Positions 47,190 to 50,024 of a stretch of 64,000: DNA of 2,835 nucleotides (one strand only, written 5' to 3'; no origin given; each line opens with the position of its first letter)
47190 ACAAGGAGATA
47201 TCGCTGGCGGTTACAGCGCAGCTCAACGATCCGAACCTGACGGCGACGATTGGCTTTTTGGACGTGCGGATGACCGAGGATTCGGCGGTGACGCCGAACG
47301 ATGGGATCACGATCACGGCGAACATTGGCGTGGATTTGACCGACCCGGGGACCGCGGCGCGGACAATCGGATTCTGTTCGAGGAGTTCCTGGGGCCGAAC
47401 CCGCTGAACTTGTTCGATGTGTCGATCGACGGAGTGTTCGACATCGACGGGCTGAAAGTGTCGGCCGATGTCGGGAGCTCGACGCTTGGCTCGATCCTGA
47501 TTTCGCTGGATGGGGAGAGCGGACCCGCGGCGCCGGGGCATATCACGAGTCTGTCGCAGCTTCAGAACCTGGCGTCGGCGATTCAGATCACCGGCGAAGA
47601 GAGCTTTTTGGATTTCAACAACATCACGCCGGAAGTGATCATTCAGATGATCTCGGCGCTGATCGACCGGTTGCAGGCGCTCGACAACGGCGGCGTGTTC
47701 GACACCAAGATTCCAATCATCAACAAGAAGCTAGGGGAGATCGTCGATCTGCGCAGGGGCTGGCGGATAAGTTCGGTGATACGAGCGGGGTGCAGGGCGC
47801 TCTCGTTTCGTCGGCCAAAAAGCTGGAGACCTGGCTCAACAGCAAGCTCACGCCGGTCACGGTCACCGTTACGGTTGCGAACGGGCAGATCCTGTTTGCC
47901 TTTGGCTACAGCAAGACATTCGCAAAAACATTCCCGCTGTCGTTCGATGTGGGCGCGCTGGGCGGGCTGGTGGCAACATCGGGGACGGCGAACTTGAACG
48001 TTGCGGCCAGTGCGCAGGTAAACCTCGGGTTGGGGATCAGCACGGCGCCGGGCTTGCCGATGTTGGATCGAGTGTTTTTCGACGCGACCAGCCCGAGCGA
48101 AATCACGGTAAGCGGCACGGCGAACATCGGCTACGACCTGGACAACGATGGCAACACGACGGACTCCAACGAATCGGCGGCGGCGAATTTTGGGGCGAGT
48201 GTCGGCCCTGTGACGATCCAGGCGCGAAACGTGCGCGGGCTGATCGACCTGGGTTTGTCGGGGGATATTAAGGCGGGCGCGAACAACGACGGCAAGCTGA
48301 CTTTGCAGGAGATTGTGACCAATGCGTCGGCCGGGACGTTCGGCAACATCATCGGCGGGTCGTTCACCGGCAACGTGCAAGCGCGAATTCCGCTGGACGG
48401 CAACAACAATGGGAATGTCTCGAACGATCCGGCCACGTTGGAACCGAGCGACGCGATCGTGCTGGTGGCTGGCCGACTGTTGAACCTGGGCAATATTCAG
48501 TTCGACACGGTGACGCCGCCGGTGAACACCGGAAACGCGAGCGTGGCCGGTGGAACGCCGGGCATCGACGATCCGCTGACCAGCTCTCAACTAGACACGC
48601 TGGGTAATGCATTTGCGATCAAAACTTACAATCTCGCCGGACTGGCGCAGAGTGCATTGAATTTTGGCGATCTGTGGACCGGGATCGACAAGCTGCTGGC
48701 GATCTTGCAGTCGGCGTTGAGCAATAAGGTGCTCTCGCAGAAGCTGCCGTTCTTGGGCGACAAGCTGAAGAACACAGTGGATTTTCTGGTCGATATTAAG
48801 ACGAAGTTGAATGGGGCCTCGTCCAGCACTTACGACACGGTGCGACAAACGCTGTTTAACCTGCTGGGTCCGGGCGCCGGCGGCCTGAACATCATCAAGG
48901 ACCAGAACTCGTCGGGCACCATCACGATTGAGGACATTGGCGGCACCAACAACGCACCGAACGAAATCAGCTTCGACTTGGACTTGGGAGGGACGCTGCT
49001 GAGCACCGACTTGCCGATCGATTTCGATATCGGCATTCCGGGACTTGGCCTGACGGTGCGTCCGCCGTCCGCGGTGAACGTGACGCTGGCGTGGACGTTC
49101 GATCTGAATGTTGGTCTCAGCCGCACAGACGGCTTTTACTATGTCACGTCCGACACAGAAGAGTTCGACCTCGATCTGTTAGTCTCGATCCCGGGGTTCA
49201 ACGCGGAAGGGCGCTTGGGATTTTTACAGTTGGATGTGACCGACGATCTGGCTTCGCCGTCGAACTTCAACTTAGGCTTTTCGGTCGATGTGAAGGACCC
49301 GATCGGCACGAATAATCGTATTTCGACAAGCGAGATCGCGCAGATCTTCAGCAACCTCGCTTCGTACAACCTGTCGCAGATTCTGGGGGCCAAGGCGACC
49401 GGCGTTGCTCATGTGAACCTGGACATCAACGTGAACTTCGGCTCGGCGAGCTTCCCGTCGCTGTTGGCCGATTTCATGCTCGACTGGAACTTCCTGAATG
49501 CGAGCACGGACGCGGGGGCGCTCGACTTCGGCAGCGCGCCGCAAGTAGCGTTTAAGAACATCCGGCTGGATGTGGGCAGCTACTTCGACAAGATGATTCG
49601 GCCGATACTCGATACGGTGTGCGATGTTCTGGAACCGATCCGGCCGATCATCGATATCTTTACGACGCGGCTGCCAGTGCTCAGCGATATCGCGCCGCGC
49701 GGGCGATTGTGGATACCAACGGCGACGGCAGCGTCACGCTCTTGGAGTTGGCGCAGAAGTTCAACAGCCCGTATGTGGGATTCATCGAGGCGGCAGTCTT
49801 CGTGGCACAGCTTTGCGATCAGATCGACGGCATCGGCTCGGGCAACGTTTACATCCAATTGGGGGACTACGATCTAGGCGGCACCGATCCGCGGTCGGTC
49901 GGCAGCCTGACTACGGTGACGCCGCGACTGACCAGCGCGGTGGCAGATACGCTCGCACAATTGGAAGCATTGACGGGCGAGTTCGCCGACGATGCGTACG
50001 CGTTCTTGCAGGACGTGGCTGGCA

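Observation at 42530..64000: A single gene of more than 21 kb for a giant LEPR-XLL-type, RTX- and beta-helix-rich surface protein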

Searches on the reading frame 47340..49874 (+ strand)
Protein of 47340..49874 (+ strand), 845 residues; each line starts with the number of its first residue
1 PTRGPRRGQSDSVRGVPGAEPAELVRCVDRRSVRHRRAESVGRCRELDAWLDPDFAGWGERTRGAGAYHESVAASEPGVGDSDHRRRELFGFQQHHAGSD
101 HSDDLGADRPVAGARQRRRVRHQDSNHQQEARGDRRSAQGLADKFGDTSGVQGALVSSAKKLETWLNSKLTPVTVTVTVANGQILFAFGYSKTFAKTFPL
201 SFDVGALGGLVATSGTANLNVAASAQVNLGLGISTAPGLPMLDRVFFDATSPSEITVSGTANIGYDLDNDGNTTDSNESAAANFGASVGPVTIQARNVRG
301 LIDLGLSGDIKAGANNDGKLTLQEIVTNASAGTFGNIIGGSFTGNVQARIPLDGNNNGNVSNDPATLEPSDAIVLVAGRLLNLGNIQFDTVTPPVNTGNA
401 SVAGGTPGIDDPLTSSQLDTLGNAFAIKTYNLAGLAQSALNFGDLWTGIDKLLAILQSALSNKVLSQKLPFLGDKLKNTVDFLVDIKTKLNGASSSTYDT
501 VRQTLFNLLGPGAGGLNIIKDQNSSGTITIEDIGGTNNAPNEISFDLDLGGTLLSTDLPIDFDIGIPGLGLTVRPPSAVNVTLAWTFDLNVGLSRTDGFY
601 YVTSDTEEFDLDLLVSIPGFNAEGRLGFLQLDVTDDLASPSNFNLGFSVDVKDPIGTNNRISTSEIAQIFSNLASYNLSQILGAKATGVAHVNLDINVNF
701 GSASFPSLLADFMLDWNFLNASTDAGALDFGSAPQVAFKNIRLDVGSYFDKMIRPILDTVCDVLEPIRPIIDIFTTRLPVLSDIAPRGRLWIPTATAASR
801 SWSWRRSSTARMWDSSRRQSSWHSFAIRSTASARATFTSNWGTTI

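Call 5: search_protein_families(library=pfam, proteins=[window:47340-49874:+], max_evalue=0.01)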
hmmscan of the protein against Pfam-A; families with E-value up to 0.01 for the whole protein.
window:47340-49874:+ (845 aa): 1 family
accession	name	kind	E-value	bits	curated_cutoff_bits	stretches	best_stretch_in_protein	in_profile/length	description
PF03434.18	DUF276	-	0.0035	17.1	25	1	444-510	37-102/291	DUF276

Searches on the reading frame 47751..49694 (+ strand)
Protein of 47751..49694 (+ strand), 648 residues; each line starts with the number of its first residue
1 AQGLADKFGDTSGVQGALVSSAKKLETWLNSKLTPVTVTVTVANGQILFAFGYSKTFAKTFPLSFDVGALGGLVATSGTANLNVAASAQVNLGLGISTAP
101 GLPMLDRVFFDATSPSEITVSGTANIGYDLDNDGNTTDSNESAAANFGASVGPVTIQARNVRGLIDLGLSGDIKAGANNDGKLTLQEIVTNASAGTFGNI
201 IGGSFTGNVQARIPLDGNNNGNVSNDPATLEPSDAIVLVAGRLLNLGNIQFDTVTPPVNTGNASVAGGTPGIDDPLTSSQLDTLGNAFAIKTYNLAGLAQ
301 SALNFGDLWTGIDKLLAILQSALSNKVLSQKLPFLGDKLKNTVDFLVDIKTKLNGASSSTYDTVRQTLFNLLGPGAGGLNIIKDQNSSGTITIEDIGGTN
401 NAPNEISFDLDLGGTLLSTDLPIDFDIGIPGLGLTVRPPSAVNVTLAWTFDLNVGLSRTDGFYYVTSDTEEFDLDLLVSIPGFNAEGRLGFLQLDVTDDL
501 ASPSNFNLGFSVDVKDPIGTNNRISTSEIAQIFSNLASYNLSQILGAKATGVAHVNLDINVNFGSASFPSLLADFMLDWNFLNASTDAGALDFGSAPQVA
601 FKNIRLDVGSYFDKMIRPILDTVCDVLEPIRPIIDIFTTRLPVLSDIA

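Call 18: search_protein_families(library=ncbifam, proteins=[window:47754-49694:+], max_evalue=0.01)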
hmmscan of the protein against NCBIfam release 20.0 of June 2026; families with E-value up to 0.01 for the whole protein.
window:47754-49694:+ (647 aa): 0 families

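Call 33: find_homologous_proteins(query=window:47751-49694:+)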
Query window:47751-49694:+ (648 aa): 2 proteins with E <= 0.001 among 8000 candidates.
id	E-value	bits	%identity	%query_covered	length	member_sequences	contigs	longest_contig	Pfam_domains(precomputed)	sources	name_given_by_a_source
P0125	1.8e-41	160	37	50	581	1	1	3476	PF14252.12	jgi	jgi:hypothetical protein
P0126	9.6e-33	132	100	10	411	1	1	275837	-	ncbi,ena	-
